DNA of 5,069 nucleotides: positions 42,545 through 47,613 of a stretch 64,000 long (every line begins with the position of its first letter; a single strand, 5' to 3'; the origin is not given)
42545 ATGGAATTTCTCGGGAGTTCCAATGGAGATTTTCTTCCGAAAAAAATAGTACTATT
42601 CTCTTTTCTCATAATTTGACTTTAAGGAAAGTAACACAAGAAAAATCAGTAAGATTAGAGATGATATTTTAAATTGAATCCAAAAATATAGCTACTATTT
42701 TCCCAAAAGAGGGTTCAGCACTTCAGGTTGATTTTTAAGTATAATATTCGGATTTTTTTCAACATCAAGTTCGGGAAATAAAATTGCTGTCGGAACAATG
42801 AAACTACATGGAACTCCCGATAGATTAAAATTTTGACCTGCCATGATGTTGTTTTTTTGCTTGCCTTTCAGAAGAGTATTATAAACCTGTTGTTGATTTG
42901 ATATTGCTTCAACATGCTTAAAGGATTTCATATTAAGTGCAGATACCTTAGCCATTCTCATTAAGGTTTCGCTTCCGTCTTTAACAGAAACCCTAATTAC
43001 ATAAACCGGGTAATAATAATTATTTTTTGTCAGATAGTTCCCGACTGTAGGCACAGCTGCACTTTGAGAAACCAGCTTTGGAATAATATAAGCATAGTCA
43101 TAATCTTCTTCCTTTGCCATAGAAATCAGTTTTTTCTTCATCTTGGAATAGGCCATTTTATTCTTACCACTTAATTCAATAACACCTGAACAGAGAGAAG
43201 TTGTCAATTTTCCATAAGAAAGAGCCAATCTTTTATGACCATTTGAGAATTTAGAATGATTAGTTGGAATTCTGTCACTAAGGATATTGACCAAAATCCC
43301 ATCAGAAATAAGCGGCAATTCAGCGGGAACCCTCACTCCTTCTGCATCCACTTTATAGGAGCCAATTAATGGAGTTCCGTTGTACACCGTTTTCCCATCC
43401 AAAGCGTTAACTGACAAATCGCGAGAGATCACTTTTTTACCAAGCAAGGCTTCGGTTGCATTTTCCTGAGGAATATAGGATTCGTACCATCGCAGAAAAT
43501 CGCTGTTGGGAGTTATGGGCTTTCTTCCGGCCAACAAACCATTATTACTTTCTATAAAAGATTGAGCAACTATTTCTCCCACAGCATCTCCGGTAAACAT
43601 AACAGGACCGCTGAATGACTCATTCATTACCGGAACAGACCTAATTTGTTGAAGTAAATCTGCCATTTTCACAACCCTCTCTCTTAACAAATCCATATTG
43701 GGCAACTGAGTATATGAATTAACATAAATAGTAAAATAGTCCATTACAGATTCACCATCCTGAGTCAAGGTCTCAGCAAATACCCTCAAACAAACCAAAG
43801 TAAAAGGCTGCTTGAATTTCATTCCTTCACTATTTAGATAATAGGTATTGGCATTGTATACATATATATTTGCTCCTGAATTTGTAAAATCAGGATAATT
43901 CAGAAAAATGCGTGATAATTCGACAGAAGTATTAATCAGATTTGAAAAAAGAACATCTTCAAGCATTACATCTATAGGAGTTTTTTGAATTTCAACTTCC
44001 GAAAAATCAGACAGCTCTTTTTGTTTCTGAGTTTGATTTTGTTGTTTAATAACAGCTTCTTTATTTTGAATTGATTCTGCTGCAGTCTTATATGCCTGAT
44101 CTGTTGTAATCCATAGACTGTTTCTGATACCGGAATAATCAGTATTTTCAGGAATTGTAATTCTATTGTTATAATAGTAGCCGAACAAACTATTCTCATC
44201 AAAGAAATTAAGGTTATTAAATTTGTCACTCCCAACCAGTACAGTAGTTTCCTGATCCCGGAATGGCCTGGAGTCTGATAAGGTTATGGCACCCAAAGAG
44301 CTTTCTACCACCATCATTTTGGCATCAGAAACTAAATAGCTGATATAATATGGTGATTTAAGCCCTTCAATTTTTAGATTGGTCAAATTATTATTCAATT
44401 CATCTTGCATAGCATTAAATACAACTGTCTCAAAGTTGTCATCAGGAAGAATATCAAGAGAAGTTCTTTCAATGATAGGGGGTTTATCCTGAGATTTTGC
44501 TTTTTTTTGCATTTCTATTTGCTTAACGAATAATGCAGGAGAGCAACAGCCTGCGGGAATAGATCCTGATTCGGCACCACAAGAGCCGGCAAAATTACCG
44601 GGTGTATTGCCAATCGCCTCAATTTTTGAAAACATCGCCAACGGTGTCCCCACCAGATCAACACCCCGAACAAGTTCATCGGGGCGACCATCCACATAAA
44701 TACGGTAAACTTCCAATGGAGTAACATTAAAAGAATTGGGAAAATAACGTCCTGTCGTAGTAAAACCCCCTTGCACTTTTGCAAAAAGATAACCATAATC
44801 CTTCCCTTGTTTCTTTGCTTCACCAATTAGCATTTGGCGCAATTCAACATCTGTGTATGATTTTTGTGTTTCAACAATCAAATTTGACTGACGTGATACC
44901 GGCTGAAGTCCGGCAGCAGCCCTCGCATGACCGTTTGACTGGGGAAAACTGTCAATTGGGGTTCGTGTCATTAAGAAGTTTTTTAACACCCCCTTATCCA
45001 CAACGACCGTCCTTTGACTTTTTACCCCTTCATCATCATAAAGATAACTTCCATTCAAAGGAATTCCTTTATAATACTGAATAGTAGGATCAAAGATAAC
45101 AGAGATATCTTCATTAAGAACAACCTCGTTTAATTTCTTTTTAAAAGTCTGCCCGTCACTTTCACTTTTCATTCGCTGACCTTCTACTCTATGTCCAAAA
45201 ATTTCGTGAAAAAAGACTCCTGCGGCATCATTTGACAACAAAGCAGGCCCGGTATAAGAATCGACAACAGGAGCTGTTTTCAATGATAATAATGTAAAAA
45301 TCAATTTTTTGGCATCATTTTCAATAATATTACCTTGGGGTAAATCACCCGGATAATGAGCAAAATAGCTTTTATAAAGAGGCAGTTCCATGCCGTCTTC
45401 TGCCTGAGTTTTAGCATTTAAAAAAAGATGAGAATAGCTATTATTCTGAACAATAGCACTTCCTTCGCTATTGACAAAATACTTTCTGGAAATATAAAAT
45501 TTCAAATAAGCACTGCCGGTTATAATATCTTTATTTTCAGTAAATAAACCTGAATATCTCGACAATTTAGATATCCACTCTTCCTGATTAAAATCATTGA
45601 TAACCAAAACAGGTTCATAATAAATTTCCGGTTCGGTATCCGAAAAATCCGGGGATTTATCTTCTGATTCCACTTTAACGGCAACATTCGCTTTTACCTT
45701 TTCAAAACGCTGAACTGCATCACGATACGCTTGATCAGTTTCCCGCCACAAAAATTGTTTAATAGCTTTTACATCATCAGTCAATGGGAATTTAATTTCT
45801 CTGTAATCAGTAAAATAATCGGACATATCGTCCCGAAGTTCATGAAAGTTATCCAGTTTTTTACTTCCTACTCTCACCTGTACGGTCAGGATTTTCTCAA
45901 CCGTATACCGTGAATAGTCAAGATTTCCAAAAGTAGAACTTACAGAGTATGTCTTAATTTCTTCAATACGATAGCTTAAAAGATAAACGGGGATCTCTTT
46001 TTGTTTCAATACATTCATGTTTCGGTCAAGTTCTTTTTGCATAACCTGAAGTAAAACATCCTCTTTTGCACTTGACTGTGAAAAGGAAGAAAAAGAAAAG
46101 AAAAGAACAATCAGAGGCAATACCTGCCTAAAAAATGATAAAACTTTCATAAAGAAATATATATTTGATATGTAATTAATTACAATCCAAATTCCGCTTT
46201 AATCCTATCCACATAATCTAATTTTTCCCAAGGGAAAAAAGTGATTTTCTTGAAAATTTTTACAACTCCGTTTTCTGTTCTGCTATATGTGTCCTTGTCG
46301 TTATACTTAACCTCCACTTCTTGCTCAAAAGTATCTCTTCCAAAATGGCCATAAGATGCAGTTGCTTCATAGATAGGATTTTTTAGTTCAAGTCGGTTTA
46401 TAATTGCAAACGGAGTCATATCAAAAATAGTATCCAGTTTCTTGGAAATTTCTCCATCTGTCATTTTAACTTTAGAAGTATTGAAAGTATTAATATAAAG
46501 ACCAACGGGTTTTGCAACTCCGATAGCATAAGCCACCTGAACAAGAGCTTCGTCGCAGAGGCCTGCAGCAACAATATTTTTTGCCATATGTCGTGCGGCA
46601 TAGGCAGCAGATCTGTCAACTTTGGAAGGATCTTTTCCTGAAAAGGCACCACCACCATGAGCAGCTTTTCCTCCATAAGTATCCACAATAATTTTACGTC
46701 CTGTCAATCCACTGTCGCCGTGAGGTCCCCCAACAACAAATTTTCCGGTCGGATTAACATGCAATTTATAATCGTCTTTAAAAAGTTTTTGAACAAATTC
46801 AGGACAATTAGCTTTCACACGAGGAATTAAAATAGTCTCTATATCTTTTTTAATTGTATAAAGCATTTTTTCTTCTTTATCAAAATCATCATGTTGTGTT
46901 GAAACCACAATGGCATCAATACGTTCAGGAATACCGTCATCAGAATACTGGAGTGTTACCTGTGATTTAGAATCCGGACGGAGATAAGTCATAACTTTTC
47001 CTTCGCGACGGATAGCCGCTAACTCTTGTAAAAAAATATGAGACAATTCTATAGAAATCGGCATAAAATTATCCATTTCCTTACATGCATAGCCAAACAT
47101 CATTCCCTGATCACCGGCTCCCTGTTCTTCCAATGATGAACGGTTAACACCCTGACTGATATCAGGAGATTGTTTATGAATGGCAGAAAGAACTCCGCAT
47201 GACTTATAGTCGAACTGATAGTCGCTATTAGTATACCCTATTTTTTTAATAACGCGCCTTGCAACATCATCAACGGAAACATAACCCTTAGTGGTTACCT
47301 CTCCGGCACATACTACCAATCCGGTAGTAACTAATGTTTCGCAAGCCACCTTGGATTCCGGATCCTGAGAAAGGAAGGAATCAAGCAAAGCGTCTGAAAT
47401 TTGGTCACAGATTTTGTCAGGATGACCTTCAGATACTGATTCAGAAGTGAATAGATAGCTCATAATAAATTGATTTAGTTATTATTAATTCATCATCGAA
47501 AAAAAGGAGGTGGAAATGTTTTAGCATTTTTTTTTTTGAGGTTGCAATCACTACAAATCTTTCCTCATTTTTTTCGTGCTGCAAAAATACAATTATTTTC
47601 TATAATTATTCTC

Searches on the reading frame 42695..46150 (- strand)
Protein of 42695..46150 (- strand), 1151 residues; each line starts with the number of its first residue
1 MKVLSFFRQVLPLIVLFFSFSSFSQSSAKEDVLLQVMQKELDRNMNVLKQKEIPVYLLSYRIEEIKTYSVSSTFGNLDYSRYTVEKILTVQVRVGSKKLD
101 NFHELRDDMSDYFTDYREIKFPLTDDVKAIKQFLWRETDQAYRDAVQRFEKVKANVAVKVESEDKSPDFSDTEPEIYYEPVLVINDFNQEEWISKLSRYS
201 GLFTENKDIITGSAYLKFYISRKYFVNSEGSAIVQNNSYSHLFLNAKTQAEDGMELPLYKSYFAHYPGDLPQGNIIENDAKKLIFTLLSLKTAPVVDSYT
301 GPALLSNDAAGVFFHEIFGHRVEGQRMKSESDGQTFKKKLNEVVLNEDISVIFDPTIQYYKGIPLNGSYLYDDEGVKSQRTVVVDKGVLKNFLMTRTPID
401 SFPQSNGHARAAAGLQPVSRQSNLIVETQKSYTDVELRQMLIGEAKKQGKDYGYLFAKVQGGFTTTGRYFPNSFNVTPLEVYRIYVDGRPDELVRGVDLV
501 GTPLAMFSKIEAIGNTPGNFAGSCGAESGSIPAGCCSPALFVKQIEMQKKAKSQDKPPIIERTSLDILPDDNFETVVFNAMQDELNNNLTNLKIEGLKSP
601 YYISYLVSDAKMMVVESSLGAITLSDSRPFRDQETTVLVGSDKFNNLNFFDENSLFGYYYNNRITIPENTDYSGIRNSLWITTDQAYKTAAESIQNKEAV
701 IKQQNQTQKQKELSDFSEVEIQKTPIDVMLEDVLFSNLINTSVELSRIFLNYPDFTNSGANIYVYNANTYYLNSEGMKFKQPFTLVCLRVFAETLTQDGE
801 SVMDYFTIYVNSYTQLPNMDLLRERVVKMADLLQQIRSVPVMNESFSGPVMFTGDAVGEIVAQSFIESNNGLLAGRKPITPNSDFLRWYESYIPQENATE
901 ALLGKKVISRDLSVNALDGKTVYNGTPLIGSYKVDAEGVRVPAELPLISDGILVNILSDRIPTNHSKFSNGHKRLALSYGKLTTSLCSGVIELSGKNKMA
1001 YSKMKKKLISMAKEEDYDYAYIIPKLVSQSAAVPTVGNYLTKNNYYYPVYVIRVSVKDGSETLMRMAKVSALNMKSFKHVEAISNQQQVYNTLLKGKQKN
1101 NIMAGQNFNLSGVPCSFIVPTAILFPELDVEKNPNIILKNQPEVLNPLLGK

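Call 61: search_protein_families(library=pfam, proteins=[window:42695-46150:-], max_evalue=0.00001)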
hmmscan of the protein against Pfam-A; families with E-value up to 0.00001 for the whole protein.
window:42695-46150:- (1151 aa): 1 family
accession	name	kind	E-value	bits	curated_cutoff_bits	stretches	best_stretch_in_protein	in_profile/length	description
PF19289.4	PmbA_TldD_3rd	-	9.2e-34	117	22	1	302-547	5-218/220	PmbA/TldA metallopeptidase C-terminal domain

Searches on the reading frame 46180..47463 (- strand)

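Call 61: search_protein_families(library=pfam, proteins=[window:46180-47463:-], max_evalue=0.00001)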
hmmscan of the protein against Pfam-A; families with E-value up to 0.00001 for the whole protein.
window:46180-47463:- (427 aa): 3 families
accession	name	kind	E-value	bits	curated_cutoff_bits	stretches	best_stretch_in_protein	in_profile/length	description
PF02773.21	S-AdoMet_synt_C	-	7.2e-62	207.8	25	1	244-382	1-137/138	S-adenosylmethionine synthetase, C-terminal domain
PF00438.25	S-AdoMet_synt_N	-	5.6e-45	152.4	33.1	1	3-100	2-99/99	S-adenosylmethionine synthetase, N-terminal domain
PF02772.21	S-AdoMet_synt_M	-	3.1e-38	131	29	1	113-242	1-120/120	S-adenosylmethionine synthetase, central domain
